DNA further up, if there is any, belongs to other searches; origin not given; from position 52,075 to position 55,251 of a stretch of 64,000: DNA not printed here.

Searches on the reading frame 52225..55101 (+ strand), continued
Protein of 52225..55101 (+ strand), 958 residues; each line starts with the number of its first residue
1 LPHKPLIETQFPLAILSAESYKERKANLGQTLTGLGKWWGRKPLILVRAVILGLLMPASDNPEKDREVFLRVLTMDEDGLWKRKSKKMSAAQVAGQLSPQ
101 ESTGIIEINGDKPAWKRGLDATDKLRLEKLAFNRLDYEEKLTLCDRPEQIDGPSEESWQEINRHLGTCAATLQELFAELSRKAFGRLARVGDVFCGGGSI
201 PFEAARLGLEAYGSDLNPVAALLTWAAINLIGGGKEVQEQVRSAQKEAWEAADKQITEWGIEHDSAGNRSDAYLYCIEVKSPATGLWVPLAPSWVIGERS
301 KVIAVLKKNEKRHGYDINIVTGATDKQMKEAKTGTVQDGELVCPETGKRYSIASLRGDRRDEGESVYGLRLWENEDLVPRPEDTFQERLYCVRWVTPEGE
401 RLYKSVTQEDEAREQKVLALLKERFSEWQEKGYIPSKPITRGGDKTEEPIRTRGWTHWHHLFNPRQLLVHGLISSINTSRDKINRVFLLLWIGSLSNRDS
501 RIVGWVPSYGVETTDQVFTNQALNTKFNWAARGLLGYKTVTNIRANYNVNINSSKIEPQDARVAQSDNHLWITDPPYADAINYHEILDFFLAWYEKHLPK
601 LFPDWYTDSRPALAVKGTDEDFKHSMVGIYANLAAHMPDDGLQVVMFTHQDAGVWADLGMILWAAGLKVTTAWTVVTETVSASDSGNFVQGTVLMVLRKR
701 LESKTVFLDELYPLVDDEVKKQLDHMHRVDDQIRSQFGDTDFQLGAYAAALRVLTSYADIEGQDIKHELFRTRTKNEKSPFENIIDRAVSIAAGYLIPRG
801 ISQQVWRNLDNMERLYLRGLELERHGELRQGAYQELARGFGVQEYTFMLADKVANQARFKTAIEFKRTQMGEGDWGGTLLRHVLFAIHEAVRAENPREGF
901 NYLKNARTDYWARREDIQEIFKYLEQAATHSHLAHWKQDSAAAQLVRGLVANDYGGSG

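Call 32: get_annotated_region(hit=H6, flank=8000)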
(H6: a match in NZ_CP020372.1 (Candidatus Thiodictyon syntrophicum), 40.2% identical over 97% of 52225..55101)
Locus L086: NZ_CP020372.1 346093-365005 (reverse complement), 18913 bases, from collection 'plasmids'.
description: Candidatus Thiodictyon syntrophicum strain Cad16T plasmid pTs485, complete sequence
organism: Candidatus Thiodictyon syntrophicum (NCBI taxid 1166950)
taxonomy: Bacteria; Pseudomonadota; Gammaproteobacteria; Chromatiales; Chromatiaceae; Thiodictyon; Candidatus Thiodictyon syntrophicum
host: -; source: meromictic lake; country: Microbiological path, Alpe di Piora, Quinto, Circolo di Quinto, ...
typing (MOB-suite, as given by PLSDB): non-mobilizable
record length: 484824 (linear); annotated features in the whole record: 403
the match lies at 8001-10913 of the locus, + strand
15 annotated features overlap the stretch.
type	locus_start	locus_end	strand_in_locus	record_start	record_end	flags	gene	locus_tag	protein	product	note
CDS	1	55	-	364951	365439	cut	-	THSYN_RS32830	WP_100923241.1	type VI secretion system tube protein Hcp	-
CDS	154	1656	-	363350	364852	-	tssC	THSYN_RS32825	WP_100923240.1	type VI secretion system contractile sheath large subunit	GO:0033103 - protein secretion by the type VI secretion system [Evidence IEA]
CDS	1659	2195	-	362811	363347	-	tssB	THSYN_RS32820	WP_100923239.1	type VI secretion system contractile sheath small subunit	GO:0033103 - protein secretion by the type VI secretion system [Evidence IEA]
CDS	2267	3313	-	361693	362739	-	tssA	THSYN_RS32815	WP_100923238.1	type VI secretion system protein TssA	-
CDS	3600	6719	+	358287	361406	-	-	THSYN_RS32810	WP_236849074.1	anti-phage-associated DUF499 domain-containing protein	GO:0051607 - defense response to virus [Evidence IEA]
CDS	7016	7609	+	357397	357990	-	-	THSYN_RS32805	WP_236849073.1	anti-phage-associated DUF3780 domain-containing protein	GO:0051607 - defense response to virus [Evidence IEA]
CDS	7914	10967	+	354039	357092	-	-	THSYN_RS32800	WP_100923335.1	anti-phage-associated DUF1156 domain-containing protein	GO:0051607 - defense response to virus [Evidence IEA]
CDS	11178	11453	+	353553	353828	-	-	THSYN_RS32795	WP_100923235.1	hypothetical protein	-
CDS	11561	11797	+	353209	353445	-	-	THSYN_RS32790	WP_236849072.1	hypothetical protein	-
CDS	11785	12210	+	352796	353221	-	-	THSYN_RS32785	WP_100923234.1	type II toxin-antitoxin system VapC family toxin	-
CDS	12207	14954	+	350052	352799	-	-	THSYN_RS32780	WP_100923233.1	phospholipase D-like domain-containing anti-phage protein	GO:0051607 - defense response to virus [Evidence IEA]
CDS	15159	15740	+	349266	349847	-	-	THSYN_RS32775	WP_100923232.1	Uma2 family endonuclease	-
CDS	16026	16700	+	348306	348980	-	-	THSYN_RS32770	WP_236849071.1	DUF2760 domain-containing protein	-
CDS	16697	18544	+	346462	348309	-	-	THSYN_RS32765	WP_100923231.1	Hsp70 family protein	-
CDS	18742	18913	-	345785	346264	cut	-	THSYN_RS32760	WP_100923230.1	hypothetical protein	-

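Call 33: get_annotated_region(hit=H7, flank=7000)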
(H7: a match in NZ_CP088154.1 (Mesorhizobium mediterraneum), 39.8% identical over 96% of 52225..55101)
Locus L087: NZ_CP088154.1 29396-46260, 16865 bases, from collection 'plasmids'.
description: Mesorhizobium mediterraneum strain R31 plasmid unnamed3, complete sequence
organism: Mesorhizobium mediterraneum (NCBI taxid 43617)
taxonomy: Bacteria; Pseudomonadota; Alphaproteobacteria; Hyphomicrobiales; Phyllobacteriaceae; Mesorhizobium; Mesorhizobium mediterraneum
host: -; source: Cicer arietinum L.,cell culture,radical nodules from chickpea plants; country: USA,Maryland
typing (MOB-suite, as given by PLSDB): non-mobilizable; mating-pair formation MPF_T
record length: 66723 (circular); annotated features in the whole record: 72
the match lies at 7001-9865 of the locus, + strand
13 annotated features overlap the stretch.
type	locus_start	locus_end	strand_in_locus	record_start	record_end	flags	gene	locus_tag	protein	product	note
CDS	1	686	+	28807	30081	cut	-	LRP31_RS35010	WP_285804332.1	sensor histidine kinase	-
CDS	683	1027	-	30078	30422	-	-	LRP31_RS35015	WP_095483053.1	hypothetical protein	-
CDS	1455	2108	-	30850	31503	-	-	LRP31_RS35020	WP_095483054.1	recombinase family protein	GO:0006310 - DNA recombination [Evidence IEA]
CDS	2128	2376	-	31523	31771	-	-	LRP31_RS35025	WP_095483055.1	hypothetical protein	-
CDS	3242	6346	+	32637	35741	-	-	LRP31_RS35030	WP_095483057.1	anti-phage-associated DUF499 domain-containing protein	GO:0051607 - defense response to virus [Evidence IEA]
CDS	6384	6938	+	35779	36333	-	-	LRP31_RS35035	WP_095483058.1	DUF3780 domain-containing protein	-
CDS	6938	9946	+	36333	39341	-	-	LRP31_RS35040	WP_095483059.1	anti-phage-associated DUF1156 domain-containing protein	GO:0051607 - defense response to virus [Evidence IEA]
CDS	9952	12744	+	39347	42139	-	-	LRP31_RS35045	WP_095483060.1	phospholipase D-like domain-containing anti-phage protein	GO:0051607 - defense response to virus [Evidence IEA]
CDS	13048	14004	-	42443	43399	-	ligD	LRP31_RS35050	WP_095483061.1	non-homologous end-joining DNA ligase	GO:0006310 - DNA recombination [Evidence IEA]; GO:0006281 - DNA repair [Evidence IEA]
CDS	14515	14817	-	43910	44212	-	-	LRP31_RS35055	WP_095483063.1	hypothetical protein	-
CDS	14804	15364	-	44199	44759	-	-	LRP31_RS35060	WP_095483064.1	helix-turn-helix transcriptional regulator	-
CDS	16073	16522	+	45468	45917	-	-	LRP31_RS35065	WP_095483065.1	protein psiB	-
CDS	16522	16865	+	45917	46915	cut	-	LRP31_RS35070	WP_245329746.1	hypothetical protein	-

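Call 34: get_annotated_region(hit=H8, flank=7000)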
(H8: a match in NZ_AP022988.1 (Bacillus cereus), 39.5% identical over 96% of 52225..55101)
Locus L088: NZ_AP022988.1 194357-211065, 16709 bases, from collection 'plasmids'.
description: Bacillus cereus strain 30052 plasmid p30052_2, complete sequence
organism: Bacillus cereus (NCBI taxid 1396)
taxonomy: Bacteria; Bacillota; Bacilli; Bacillales; Bacillaceae; Bacillus; Bacillus cereus
host: -; source: -; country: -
typing (MOB-suite, as given by PLSDB): non-mobilizable; replicon rep_cluster_164
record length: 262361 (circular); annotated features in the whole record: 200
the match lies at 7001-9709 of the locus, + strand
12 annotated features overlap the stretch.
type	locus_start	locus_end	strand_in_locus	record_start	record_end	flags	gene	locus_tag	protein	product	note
CDS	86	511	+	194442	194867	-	-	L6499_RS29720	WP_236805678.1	hypothetical protein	-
CDS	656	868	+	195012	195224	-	-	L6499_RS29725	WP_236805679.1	helix-turn-helix domain-containing protein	-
CDS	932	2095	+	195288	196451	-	-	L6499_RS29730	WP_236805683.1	site-specific integrase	GO:0015074 - DNA integration [Evidence IEA]; GO:0006310 - DNA recombination [Evidence IEA]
CDS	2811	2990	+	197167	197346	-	-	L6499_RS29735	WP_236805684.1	ATP-binding protein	-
CDS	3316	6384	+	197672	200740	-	-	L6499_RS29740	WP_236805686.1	anti-phage-associated DUF499 domain-containing protein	GO:0051607 - defense response to virus [Evidence IEA]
CDS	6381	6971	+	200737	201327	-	-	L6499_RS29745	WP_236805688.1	anti-phage-associated DUF3780 domain-containing protein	GO:0051607 - defense response to virus [Evidence IEA]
CDS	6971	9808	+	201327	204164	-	-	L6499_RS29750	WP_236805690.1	anti-phage-associated DUF1156 domain-containing protein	GO:0051607 - defense response to virus [Evidence IEA]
CDS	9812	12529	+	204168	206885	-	-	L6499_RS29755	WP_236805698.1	phospholipase D-like domain-containing anti-phage protein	GO:0051607 - defense response to virus [Evidence IEA]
CDS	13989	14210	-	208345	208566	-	-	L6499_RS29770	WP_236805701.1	helix-turn-helix transcriptional regulator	-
CDS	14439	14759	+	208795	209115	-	-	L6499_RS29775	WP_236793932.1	hypothetical protein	-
CDS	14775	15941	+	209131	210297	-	-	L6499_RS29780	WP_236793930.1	FtsK/SpoIIIE domain-containing protein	-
CDS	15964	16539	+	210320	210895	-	-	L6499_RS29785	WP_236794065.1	replication-relaxation family protein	-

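Call 35: get_annotated_region(hit=H9, flank=7000)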
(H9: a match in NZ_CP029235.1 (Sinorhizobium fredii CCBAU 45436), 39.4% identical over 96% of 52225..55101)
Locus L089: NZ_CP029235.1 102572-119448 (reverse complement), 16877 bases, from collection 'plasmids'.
description: Sinorhizobium fredii CCBAU 45436 plasmid pSF45436e, complete sequence
organism: Sinorhizobium fredii CCBAU 45436 (NCBI taxid 1128331)
taxonomy: Bacteria; Pseudomonadota; Alphaproteobacteria; Hyphomicrobiales; Rhizobiaceae; Sinorhizobium; Sinorhizobium fredii; Sinorhizobium fredii CCBAU 45436
host: -; source: Glycine max,cell culture,plant root; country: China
typing (MOB-suite, as given by PLSDB): non-mobilizable; mating-pair formation MPF_T
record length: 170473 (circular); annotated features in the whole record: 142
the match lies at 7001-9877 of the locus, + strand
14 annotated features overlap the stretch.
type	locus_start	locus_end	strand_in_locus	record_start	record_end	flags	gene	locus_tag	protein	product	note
CDS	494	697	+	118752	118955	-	-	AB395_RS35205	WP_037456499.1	hypothetical protein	-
CDS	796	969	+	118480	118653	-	-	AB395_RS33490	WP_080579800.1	DUF3606 domain-containing protein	-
CDS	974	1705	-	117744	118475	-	-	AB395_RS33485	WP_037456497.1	DUF2726 domain-containing protein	-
CDS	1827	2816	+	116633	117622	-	ligD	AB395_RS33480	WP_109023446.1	non-homologous end-joining DNA ligase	GO:0006310 - DNA recombination [Evidence IEA]; GO:0006281 - DNA repair [Evidence IEA]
CDS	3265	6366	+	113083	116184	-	-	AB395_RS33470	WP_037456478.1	anti-phage-associated DUF499 domain-containing protein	GO:0051607 - defense response to virus [Evidence IEA]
CDS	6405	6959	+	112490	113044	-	-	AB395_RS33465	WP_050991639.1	DUF3780 domain-containing protein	-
CDS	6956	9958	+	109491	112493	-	-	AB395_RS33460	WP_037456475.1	anti-phage-associated DUF1156 domain-containing protein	GO:0051607 - defense response to virus [Evidence IEA]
CDS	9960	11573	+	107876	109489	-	-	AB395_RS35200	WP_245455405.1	SNF2-related protein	-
CDS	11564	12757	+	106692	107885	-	-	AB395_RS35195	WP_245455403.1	helicase-related protein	-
CDS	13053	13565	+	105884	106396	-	-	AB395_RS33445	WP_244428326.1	hypothetical protein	-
CDS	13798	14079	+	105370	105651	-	-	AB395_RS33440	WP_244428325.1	hypothetical protein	-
CDS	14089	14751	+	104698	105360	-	-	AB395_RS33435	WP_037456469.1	SOS response-associated peptidase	GO:0018142 - obsolete protein-DNA covalent cross-linking [Evidence IEA]; GO:0009432 - SOS response [Evidence IEA]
CDS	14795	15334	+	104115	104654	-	-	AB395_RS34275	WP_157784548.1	hypothetical protein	-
CDS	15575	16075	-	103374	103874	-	-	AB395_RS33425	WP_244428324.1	hypothetical protein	-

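Call 36: get_annotated_region(hit=H11, flank=7000)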
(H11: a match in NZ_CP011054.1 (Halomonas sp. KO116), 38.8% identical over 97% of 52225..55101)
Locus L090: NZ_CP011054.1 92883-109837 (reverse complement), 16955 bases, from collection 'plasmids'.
description: Halomonas sp. KO116 plasmid unnamed2, complete sequence
organism: Halomonas sp. KO116 (NCBI taxid 1504981)
taxonomy: Bacteria; Pseudomonadota; Gammaproteobacteria; Oceanospirillales; Halomonadaceae; Halomonas; Halomonas sp. KO116
host: -; source: Nile Delta Mediterranean Sea surface water; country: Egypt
typing (MOB-suite, as given by PLSDB): non-mobilizable; replicon rep_cluster_709
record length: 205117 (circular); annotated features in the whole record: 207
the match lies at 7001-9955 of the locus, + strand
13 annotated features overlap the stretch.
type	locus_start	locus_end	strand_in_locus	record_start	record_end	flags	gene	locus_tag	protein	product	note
CDS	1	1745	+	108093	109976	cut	-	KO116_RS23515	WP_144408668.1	hypothetical protein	-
CDS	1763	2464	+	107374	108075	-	-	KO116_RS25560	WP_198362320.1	hypothetical protein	-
CDS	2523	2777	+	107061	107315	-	-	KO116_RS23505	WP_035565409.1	hypothetical protein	-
CDS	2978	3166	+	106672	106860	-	-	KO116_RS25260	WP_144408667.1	hypothetical protein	-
CDS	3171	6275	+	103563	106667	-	-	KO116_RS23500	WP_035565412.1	anti-phage-associated DUF499 domain-containing protein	GO:0051607 - defense response to virus [Evidence IEA]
CDS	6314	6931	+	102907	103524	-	-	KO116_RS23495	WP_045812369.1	anti-phage-associated DUF3780 domain-containing protein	GO:0051607 - defense response to virus [Evidence IEA]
CDS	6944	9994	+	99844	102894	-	-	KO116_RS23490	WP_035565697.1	anti-phage-associated DUF1156 domain-containing protein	GO:0051607 - defense response to virus [Evidence IEA]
CDS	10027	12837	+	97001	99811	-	-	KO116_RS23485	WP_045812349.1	phospholipase D-like domain-containing anti-phage protein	GO:0051607 - defense response to virus [Evidence IEA]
CDS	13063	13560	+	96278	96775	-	-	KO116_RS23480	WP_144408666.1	hypothetical protein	-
CDS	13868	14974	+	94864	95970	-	-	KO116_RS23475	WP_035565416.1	hypothetical protein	-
CDS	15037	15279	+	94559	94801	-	-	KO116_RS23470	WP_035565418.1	hypothetical protein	-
CDS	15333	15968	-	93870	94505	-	-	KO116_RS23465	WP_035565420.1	hypothetical protein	-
CDS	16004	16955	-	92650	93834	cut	-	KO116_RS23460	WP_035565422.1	site-specific integrase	GO:0015074 - DNA integration [Evidence IEA]; GO:0006310 - DNA recombination [Evidence IEA]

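Call 37: get_annotated_region(hit=H12, flank=7000)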
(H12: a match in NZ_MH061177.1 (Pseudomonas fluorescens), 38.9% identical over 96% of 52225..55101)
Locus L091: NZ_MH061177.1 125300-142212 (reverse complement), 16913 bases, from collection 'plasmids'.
description: Pseudomonas fluorescens strain P69 plasmid pG69, complete sequence
organism: Pseudomonas fluorescens (NCBI taxid 294)
taxonomy: Bacteria; Pseudomonadota; Gammaproteobacteria; Pseudomonadales; Pseudomonadaceae; Pseudomonas; Pseudomonas fluorescens
host: -; source: -; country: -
typing (MOB-suite, as given by PLSDB): conjugative; replicon rep_cluster_1269; relaxase MOBP; mating-pair formation MPF_I
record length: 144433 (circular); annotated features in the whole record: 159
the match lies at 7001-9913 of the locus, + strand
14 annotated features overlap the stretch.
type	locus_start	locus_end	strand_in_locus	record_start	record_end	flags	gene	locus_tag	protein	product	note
CDS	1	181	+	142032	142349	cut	-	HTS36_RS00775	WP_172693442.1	hypothetical protein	-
CDS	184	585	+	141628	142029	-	-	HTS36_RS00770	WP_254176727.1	hypothetical protein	-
CDS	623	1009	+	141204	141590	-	-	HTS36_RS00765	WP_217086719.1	hypothetical protein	-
CDS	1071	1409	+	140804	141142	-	-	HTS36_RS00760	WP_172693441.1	hypothetical protein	-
CDS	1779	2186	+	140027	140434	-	-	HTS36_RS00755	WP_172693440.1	helix-turn-helix domain-containing protein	-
CDS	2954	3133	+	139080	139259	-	-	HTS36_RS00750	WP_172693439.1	hypothetical protein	-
CDS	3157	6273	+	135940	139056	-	-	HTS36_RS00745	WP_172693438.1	anti-phage-associated DUF499 domain-containing protein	-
CDS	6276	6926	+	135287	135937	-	-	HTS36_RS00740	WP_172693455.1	anti-phage-associated DUF3780 domain-containing protein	-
CDS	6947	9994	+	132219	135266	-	-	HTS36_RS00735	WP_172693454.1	anti-phage-associated DUF1156 domain-containing protein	-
CDS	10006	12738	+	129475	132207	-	-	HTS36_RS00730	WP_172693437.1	phospholipase D-like domain-containing anti-phage protein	-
CDS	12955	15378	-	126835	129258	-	-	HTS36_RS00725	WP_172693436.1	AAA family ATPase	-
CDS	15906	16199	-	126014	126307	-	-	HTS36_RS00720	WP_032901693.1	addiction module antidote protein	-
CDS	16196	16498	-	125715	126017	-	-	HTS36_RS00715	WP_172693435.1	type II toxin-antitoxin system RelE/ParE family toxin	-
CDS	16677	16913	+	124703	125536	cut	-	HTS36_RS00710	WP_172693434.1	DUF932 domain-containing protein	-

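Call 38: get_annotated_region(hit=H13, flank=7000)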
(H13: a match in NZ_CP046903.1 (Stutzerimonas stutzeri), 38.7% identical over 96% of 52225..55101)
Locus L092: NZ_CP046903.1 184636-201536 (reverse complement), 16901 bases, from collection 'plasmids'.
description: Stutzerimonas stutzeri strain PM101005 plasmid p1_PM101005, complete sequence
organism: Stutzerimonas stutzeri (NCBI taxid 316)
taxonomy: Bacteria; Pseudomonadota; Gammaproteobacteria; Pseudomonadales; Pseudomonadaceae; Stutzerimonas; Stutzerimonas stutzeri
host: -; source: cell culture,particulate matter; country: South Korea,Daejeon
typing (MOB-suite, as given by PLSDB): mobilizable; replicon rep_cluster_1516; relaxase MOBH
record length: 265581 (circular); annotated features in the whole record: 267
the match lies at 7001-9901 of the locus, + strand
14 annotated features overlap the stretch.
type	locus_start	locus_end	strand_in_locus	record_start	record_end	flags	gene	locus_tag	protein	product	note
CDS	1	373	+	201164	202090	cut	pycTIR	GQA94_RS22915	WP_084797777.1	Pycsar phage resistance system effector protein PycTIR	-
CDS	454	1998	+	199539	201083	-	pycC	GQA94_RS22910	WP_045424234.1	Pycsar phage resistance system uridylate cyclase PycC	-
CDS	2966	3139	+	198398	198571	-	-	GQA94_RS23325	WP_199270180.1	hypothetical protein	-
CDS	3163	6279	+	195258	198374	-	-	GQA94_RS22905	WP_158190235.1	anti-phage-associated DUF499 domain-containing protein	GO:0051607 - defense response to virus [Evidence IEA]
CDS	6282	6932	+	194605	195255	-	-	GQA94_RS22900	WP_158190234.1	anti-phage-associated DUF3780 domain-containing protein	GO:0051607 - defense response to virus [Evidence IEA]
CDS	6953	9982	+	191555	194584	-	-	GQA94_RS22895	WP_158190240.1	anti-phage-associated DUF1156 domain-containing protein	GO:0051607 - defense response to virus [Evidence IEA]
CDS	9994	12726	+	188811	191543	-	-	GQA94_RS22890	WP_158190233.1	phospholipase D-like domain-containing anti-phage protein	GO:0051607 - defense response to virus [Evidence IEA]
CDS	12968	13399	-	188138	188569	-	-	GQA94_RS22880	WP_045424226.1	MbcA/ParS/Xre antitoxin family protein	-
CDS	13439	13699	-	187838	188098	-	-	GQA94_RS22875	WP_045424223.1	hypothetical protein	-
CDS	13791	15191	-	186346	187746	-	-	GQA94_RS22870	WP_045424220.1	DEAD/DEAH box helicase family protein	-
CDS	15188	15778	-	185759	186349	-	-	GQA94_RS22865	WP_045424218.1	hypothetical protein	-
CDS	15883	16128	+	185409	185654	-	-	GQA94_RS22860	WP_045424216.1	helix-turn-helix transcriptional regulator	-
CDS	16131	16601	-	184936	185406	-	-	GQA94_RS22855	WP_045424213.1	hypothetical protein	-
CDS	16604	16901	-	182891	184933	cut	-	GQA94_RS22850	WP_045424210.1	hypothetical protein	-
